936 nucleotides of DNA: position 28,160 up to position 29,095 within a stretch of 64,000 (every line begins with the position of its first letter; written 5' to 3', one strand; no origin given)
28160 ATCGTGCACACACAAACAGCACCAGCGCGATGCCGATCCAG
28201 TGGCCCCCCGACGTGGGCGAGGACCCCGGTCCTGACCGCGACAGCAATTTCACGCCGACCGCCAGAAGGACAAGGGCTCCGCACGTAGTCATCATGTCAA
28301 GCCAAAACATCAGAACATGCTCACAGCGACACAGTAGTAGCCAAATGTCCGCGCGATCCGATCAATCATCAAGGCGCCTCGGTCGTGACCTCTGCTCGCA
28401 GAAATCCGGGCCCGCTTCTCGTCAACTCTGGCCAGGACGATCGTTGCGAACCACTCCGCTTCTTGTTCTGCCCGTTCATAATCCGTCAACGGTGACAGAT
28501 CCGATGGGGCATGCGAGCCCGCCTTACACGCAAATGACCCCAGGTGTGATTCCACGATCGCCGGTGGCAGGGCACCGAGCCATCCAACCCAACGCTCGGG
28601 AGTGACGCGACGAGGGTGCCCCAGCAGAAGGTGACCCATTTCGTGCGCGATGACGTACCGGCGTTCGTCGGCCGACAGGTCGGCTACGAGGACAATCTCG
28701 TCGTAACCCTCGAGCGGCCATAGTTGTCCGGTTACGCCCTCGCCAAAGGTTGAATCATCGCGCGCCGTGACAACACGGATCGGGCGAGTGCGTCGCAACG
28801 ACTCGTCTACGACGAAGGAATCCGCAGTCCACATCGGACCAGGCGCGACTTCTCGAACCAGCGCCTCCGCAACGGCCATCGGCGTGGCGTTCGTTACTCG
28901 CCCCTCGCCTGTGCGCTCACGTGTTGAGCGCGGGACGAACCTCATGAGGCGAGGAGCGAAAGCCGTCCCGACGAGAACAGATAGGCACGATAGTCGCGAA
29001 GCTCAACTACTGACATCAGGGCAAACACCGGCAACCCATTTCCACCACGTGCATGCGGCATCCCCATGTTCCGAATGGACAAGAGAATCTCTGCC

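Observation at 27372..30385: Four-gene translationally coupled HTH / unknown / ImmA-protease / polytopic membrane operon facing the transfer genes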

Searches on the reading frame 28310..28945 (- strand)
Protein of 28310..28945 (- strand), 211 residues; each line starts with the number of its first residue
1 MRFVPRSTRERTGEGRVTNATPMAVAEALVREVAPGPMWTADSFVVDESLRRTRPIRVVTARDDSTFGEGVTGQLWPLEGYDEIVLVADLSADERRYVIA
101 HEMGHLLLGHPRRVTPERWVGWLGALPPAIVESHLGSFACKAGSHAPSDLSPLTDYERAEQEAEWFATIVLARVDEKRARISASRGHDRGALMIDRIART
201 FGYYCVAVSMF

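Call 3: search_protein_families(library=pfam, proteins=[window:28310-28945:-], max_evalue=0.1)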
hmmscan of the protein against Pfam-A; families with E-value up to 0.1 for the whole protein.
window:28310-28945:- (211 aa): 2 families
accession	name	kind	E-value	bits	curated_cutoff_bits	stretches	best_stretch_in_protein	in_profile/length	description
PF06114.19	Peptidase_M78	-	3.2e-06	27.4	22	1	83-110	30-57/123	IrrE N-terminal-like domain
PF01435.24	Peptidase_M48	-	0.00077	19.8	20.3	1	86-113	55-83/186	Peptidase family M48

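Call 4: search_protein_families(library=ncbifam, proteins=[window:28310-28945:-], max_evalue=0.1)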
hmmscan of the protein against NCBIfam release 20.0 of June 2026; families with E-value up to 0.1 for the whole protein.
window:28310-28945:- (211 aa): 2 families
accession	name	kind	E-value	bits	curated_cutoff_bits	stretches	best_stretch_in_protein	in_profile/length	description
NF052239.1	antitox_spr1629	equivalog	0.0094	15.1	335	1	84-108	196-221/377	spr1629 family repressor/antitoxin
NF052399.1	M48_lipo_LoiP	exception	0.013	15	365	1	90-113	117-140/247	metalloprotease LoiP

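Call 8: search_dna_similar(query=window:28310-28945:-, collection=plasmids, mode=protein, max_rows=30)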
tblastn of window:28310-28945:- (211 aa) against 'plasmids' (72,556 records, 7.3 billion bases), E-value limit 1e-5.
Records with a match: 15; places in all: 15; records where one place covers at least 80% of the query: 11.
Best place of each record, by identity: <60% 15.
By first word of the organism name: Rhodococcus 11; Gordonia 2; Cryobacterium 1; Dietzia 1.
By predicted mobility (MOB-suite, as given by PLSDB): non-mobilizable 12; mobilizable 3.
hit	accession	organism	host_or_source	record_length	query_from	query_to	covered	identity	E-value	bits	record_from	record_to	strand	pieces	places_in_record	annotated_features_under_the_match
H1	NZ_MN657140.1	Cryobacterium sp.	-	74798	11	204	92%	52.8%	2e-58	204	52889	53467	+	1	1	none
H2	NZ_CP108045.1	Rhodococcus sp. NBC_00294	-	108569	20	204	88%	53.7%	1e-52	187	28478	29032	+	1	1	hypothetical protein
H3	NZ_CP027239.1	Dietzia sp. oral taxon 368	Homo sapiens,pure culture,Tooth root ...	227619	4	194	91%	27.2%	8e-6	53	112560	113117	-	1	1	hypothetical protein (x2)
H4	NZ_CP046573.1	Rhodococcus sp. WAY2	cell culture,bacterial consortium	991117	31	203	82%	29.2%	6e-10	65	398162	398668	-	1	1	ImmA/IrrE family metallo-endopeptidase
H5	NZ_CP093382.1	Rhodococcus opacus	cell culture,forest soil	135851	31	203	82%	29.1%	5e-9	62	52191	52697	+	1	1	hypothetical protein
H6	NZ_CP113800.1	Rhodococcus pyridinivorans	sediment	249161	26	203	84%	28.2%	5e-9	62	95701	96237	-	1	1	hypothetical protein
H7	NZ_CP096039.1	Rhodococcus pyridinivorans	cell culture,soil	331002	26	203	84%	28.2%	5e-9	62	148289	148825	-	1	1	hypothetical protein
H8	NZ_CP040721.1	Rhodococcus pyridinivorans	prokaryote,Quinoline-degrading ...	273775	26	203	84%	28.0%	2e-9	64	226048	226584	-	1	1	hypothetical protein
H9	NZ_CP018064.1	Rhodococcus sp. 2G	cell culture,soil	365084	26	203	84%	28.0%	4e-9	63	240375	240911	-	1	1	hypothetical protein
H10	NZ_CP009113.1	Rhodococcus opacus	soil sample, Enrichment culture with ...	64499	31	203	82%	28.5%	2e-8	61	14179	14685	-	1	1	ImmA/IrrE family metallo-endopeptidase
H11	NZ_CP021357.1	Rhodococcus oxybenzonivorans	river sediment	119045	31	203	82%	28.1%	1e-9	64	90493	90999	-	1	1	none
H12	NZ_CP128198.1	Gordonia sp. Swx-4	cell culture,Sandstone of the Ordos ...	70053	39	203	78%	27.9%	1e-9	64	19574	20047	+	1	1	ImmA/IrrE family metallo-endopeptidase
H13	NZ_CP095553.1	Gordonia hongkongensis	single cell,the blood culture and the ...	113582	39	203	78%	27.9%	1e-9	64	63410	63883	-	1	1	ImmA/IrrE family metallo-endopeptidase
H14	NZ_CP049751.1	Rhodococcus fascians A21d2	Oenothera speciosa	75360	39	203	78%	27.9%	1e-6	56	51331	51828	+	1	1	hypothetical protein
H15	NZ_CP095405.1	Rhodococcus opacus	Whole organism,nitrophenolics and ...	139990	39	203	78%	27.5%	3e-9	63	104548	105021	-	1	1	ImmA/IrrE family metallo-endopeptidase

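Call 9: get_annotated_region(hit=H2, flank=6000)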
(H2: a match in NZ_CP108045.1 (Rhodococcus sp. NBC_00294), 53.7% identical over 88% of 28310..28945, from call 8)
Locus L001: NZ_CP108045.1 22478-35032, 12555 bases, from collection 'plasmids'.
description: Rhodococcus sp. NBC_00294 plasmid unnamed2, complete sequence
organism: Rhodococcus sp. NBC_00294 (NCBI taxid 2976004)
taxonomy: Bacteria; Actinomycetota; Actinomycetes; Mycobacteriales; Nocardiaceae; Rhodococcus; Rhodococcus sp. NBC 00294
host: -; source: -; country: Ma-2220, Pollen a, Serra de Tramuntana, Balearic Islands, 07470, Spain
typing (MOB-suite, as given by PLSDB): non-mobilizable
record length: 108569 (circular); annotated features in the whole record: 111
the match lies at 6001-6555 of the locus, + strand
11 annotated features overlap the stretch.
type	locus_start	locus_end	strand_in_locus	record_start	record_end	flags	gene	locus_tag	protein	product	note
CDS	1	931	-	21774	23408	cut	-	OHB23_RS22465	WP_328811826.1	cutinase family protein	-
CDS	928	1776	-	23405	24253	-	-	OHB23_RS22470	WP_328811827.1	hypothetical protein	-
CDS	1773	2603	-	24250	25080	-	-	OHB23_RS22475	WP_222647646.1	hypothetical protein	-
CDS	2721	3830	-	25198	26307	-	-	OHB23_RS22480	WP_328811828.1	hypothetical protein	-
CDS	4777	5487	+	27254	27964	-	-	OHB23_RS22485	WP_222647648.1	hypothetical protein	-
CDS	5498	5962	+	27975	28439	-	-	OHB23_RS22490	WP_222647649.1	hypothetical protein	-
CDS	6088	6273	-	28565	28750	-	-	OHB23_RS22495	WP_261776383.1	hypothetical protein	-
CDS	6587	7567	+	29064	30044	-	-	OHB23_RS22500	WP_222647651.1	hypothetical protein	-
CDS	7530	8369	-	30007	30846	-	-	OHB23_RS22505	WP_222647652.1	SAM-dependent methyltransferase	-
CDS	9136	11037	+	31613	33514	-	-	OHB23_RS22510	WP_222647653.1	hypothetical protein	-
CDS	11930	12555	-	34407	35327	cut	-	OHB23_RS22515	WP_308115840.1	ParA family protein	-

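Call 10: get_annotated_region(hit=H1, flank=6000)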
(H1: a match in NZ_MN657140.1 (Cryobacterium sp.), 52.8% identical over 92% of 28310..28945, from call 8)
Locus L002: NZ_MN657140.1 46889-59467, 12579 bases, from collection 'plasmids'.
description: Cryobacterium sp. strain ANT_H26B plasmid pA26BH1, complete sequence
organism: Cryobacterium sp. (NCBI taxid 1926290)
taxonomy: Bacteria; Actinomycetota; Actinomycetes; Micrococcales; Microbacteriaceae; Cryobacterium; Cryobacterium sp.
host: -; source: -; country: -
typing (MOB-suite, as given by PLSDB): non-mobilizable
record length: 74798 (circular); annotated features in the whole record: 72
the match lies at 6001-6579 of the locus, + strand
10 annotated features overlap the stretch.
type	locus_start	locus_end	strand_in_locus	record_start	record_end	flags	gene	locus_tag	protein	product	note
CDS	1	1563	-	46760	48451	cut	-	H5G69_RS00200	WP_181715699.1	cutinase family protein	-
CDS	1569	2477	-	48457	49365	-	-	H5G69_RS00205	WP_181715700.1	hypothetical protein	-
CDS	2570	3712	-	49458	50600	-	-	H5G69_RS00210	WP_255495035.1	hypothetical protein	-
CDS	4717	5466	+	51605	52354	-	-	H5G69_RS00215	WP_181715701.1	helix-turn-helix domain-containing protein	-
CDS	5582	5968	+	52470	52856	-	-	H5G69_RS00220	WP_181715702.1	hypothetical protein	-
CDS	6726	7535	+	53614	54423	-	-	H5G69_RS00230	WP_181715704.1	hypothetical protein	-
CDS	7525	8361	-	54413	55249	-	-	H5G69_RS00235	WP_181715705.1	class I SAM-dependent methyltransferase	-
CDS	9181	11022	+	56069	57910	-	-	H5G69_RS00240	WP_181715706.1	hypothetical protein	-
CDS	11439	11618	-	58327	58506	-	-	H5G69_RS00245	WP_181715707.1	hypothetical protein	-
CDS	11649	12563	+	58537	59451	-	-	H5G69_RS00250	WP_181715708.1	ParA family protein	-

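Call 11: get_annotated_region(hit=H4, flank=5000)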
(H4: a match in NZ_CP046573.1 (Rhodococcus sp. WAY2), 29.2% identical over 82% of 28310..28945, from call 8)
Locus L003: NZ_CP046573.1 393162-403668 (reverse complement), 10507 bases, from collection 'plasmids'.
description: Rhodococcus sp. WAY2 plasmid pRWAY01, complete sequence
organism: Rhodococcus sp. WAY2 (NCBI taxid 2663121)
taxonomy: Bacteria; Actinomycetota; Actinomycetes; Mycobacteriales; Nocardiaceae; Rhodococcus; Rhodococcus sp. WAY2
host: -; source: cell culture,bacterial consortium; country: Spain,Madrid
typing (MOB-suite, as given by PLSDB): mobilizable; relaxase MOBF,MOBP,MOBP
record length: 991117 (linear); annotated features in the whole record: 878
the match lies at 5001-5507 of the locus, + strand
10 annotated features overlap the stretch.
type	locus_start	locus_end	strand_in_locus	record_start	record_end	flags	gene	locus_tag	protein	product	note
CDS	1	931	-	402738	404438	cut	-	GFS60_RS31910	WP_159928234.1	cutinase family protein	-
CDS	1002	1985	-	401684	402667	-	-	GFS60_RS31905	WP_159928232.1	hypothetical protein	-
CDS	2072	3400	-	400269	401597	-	-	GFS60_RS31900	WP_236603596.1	hypothetical protein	-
CDS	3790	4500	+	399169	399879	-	-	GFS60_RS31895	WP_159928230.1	helix-turn-helix domain-containing protein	-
CDS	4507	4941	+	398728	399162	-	-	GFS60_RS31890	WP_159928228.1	hypothetical protein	-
CDS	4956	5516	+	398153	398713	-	-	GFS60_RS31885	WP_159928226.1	ImmA/IrrE family metallo-endopeptidase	-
CDS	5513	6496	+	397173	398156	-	-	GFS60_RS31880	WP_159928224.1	hypothetical protein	-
CDS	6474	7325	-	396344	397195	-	-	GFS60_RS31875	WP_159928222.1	SAM-dependent methyltransferase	-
CDS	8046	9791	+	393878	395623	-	-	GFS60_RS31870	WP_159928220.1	winged helix-turn-helix domain-containing protein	-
CDS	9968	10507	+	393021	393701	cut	-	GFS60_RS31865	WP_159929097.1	MBL fold metallo-hydrolase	-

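Call 18: get_annotated_region(hit=H3, flank=5000)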
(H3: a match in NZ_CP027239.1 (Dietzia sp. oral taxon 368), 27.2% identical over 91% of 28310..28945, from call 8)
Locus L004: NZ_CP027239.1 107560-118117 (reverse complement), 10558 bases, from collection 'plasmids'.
description: Dietzia sp. oral taxon 368 strain W5195 plasmid unnamed1, complete sequence
organism: Dietzia sp. oral taxon 368 (NCBI taxid 712270)
taxonomy: Bacteria; Actinomycetota; Actinomycetes; Mycobacteriales; Dietziaceae; Dietzia; Dietzia sp. oral taxon 368
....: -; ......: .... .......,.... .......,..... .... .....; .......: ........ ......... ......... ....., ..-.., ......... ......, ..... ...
typing (MOB-suite, as given by PLSDB): non-mobilizable
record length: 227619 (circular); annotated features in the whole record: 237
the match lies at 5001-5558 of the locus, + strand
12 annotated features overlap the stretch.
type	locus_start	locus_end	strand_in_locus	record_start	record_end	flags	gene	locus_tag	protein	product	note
CDS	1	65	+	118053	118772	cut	-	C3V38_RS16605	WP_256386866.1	alpha/beta hydrolase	-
CDS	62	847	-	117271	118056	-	-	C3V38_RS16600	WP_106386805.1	transcriptional regulator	-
CDS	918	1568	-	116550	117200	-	-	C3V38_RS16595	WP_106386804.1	hypothetical protein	-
CDS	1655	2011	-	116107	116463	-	-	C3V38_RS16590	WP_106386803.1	hypothetical protein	-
CDS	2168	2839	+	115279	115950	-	-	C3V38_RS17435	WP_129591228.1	helix-turn-helix domain-containing protein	-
CDS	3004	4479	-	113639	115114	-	-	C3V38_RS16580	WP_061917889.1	IS1182 family transposase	-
CDS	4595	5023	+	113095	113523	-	-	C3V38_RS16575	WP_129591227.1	hypothetical protein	-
CDS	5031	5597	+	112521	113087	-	-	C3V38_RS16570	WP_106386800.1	hypothetical protein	-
CDS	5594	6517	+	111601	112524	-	-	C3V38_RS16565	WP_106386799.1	hypothetical protein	-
CDS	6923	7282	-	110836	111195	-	-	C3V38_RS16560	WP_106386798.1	hypothetical protein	-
CDS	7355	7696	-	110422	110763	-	-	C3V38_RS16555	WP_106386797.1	hypothetical protein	-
CDS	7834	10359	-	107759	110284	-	-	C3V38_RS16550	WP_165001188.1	RNB domain-containing ribonuclease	-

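Call 19: get_annotated_region(hit=H6, flank=5000)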
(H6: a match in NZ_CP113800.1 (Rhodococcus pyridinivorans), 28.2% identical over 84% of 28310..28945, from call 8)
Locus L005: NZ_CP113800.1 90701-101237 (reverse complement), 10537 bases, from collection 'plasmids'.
description: Rhodococcus pyridinivorans strain P23 plasmid pB, complete sequence
organism: Rhodococcus pyridinivorans (NCBI taxid 103816)
taxonomy: Bacteria; Actinomycetota; Actinomycetes; Mycobacteriales; Nocardiaceae; Rhodococcus; Rhodococcus pyridinivorans
host: -; source: sediment; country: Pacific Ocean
typing (MOB-suite, as given by PLSDB): non-mobilizable; replicon rep_cluster_261
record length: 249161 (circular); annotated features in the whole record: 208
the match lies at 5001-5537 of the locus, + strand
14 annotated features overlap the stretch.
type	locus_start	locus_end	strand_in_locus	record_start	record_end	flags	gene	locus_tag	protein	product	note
CDS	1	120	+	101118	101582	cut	-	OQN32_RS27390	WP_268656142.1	hypothetical protein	-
CDS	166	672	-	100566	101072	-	-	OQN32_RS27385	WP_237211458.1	hypothetical protein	-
CDS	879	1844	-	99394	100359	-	-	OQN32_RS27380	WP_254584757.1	hypothetical protein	-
CDS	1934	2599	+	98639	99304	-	-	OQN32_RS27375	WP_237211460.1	hypothetical protein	-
CDS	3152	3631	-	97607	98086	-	-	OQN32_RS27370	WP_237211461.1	hypothetical protein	-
CDS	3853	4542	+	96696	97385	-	-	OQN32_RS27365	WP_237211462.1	helix-turn-helix domain-containing protein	-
CDS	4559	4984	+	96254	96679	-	-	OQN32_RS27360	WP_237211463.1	hypothetical protein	-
CDS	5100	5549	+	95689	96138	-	-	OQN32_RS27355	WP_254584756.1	hypothetical protein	-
CDS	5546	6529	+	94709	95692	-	-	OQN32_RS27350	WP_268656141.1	hypothetical protein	-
CDS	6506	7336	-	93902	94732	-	-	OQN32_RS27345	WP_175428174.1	SAM-dependent methyltransferase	-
CDS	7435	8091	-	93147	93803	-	-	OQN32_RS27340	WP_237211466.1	hypothetical protein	-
CDS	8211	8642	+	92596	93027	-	-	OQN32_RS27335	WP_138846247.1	hypothetical protein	-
CDS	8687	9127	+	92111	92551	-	-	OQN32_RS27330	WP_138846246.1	hypothetical protein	-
CDS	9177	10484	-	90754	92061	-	-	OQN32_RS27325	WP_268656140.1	PQQ-binding-like beta-propeller repeat protein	-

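Call 20: get_annotated_region(hit=H12, flank=5000)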
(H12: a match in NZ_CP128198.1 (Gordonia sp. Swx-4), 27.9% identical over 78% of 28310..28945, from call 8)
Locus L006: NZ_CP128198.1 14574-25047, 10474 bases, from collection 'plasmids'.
description: Gordonia sp. Swx-4 plasmid unnamed1, complete sequence
organism: Gordonia sp. Swx-4 (NCBI taxid 3029399)
taxonomy: Bacteria; Actinomycetota; Actinomycetes; Mycobacteriales; Gordoniaceae; Gordonia; Gordonia sp. Swx-4
host: -; source: cell culture,Sandstone of the Ordos Basin; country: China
typing (MOB-suite, as given by PLSDB): non-mobilizable
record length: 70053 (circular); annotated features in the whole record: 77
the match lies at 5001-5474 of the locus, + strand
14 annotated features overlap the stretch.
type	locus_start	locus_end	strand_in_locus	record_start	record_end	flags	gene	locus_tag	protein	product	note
CDS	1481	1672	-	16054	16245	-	-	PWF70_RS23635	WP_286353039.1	hypothetical protein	-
CDS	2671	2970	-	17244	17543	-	-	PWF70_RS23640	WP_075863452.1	WhiB family transcriptional regulator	-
CDS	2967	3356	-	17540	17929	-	-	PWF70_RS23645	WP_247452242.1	hypothetical protein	-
CDS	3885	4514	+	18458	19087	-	-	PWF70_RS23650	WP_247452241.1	hypothetical protein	-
CDS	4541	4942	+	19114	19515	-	-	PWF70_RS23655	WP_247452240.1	hypothetical protein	-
CDS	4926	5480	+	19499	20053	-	-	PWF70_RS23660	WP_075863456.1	ImmA/IrrE family metallo-endopeptidase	-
CDS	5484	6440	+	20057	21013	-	-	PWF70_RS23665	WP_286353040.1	hypothetical protein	-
CDS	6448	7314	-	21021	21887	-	-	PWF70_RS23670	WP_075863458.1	SAM-dependent methyltransferase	-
CDS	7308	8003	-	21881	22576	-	-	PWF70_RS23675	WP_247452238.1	MBL fold metallo-hydrolase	-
CDS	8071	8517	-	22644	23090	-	-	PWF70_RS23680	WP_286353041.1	helix-turn-helix transcriptional regulator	-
CDS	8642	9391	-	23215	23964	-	-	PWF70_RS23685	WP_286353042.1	hypothetical protein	-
CDS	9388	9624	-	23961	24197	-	-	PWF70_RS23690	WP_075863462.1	hypothetical protein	-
CDS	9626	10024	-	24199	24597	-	-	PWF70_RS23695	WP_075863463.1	hypothetical protein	-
CDS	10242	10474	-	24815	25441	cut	-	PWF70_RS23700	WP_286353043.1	hypothetical protein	-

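Call 21: get_annotated_region(hit=H14, flank=5000)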
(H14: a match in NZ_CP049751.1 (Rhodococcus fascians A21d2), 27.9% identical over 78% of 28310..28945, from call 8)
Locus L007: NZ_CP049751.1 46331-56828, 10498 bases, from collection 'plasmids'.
description: Rhodococcus fascians A21d2 plasmid unnamed2, complete sequence
organism: Rhodococcus fascians A21d2 (NCBI taxid 1443893)
taxonomy: Bacteria; Actinomycetota; Actinomycetes; Mycobacteriales; Nocardiaceae; Rhodococcus; Rhodococcus fascians; Rhodococcus fascians A21d2
host: -; source: Oenothera speciosa; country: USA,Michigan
typing (MOB-suite, as given by PLSDB): non-mobilizable
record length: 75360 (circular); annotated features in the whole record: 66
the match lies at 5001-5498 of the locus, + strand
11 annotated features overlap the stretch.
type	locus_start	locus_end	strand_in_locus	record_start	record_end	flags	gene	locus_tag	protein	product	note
CDS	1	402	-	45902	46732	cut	-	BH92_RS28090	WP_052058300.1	hypothetical protein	-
CDS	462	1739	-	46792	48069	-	-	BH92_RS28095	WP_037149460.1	hypothetical protein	-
CDS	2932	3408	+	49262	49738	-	-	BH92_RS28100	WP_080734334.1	helix-turn-helix transcriptional regulator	-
CDS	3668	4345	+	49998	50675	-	-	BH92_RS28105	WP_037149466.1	helix-turn-helix domain-containing protein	-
CDS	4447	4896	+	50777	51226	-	-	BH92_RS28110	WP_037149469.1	hypothetical protein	-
CDS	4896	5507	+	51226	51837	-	-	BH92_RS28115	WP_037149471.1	hypothetical protein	-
CDS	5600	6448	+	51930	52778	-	-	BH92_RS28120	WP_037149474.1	hypothetical protein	-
CDS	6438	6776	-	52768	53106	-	-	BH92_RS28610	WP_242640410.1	isoprenylcysteine carboxylmethyltransferase family protein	-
CDS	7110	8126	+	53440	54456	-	-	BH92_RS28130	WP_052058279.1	DUF3068 domain-containing protein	-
CDS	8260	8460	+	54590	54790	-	-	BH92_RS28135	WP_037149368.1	hypothetical protein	-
CDS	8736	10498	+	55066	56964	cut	-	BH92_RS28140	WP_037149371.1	hypothetical protein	-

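Call 36: search_solved_structures(query=A4, max_evalue=10, show_alignments=2)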
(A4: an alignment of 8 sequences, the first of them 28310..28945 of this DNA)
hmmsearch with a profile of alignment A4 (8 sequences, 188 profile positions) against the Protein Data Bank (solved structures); distinct sequences matched with E-value up to 10: 7.
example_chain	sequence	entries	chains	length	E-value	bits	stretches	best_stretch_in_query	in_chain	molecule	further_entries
7t5t_A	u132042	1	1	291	0.00041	23.3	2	128-168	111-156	CapP toxin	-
8umx_B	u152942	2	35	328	0.06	16.3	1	102-181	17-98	Flagellar motor switch protein FliG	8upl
8umd_B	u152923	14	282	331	0.061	16.2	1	102-181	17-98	Flagellar motor switch protein FliG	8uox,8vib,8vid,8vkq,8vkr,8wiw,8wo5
3dte_A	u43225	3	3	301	0.78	12.6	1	68-110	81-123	IrrE protein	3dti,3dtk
3c37_A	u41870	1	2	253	0.8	12.6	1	79-150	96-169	Peptidase, M48 family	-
8bf9_A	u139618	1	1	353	1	12.3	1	36-76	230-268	Translocon-associated protein subunit alpha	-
8slm_A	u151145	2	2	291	1.9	11.4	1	70-111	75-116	Zn dependent hydrolase fused to HTH domain, IrrE ortholog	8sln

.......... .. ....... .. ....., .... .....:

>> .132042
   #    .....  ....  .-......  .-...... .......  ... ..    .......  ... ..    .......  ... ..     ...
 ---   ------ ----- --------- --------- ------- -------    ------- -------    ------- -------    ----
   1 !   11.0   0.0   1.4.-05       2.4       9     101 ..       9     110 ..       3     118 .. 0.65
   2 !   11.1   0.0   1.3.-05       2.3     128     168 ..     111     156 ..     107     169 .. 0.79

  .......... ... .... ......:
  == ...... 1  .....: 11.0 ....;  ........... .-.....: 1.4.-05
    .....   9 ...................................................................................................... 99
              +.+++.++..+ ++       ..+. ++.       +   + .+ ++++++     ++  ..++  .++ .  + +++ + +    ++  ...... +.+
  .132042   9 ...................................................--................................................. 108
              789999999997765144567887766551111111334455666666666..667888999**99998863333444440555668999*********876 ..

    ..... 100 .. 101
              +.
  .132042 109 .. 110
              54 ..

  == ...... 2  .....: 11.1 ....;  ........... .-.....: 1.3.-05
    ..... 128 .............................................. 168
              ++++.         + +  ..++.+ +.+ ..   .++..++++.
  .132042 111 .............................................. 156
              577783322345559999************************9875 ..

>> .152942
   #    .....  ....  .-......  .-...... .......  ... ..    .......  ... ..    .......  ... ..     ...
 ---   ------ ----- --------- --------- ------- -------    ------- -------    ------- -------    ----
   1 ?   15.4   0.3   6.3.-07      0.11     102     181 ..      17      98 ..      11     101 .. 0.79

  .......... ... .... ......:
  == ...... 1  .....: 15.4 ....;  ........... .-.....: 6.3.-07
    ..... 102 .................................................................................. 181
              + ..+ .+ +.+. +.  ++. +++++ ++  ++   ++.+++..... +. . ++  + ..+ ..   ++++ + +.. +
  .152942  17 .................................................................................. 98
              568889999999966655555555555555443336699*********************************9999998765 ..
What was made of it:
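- On ImmA/IrrE (Peptidase M78, COG2856) metalloproteases: Profile against PDB: CapP E=4e-4, IrrE E=0.78 (call 36).
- Closest known: ImmR/ImmA of Bacillus subtilis ICEBs1. Different: Sequence similarity to M78 is limited to the catalytic motifs (calls 3, 36).
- Closest known: CapH/CapP. Same: CapP is the best structural-database sequence match to gene 3 (7t5t, E=4e-4, both motifs aligned; call 36).
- The spacing between them is about 25 residues longer than in CapP (call 36).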
